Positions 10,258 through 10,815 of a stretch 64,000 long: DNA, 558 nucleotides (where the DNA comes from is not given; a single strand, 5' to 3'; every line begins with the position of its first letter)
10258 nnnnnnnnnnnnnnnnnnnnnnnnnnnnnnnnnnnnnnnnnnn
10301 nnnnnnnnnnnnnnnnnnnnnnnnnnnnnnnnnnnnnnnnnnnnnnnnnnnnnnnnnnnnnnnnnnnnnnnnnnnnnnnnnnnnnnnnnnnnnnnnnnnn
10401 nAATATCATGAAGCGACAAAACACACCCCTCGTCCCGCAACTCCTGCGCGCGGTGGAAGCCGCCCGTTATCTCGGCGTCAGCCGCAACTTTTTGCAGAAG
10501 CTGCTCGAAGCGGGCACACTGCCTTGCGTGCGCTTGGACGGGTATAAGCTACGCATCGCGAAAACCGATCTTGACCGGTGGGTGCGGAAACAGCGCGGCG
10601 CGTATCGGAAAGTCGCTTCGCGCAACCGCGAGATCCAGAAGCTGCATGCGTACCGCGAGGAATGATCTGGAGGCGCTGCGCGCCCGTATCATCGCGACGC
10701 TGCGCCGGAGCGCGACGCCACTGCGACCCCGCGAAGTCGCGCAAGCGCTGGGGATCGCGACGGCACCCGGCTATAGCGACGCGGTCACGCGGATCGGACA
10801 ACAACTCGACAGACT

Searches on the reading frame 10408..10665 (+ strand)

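Call 30: search_protein_families(library=pfam, proteins=[window:10408-10665:+], max_evalue=0.001)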
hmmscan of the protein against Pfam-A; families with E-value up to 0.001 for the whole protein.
window:10408-10665:+ (85 aa): 1 family
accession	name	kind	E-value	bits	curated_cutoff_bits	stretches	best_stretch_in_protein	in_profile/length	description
PF12728.13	HTH_17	-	3.6e-13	50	27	1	13-63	2-51/51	Helix-turn-helix domain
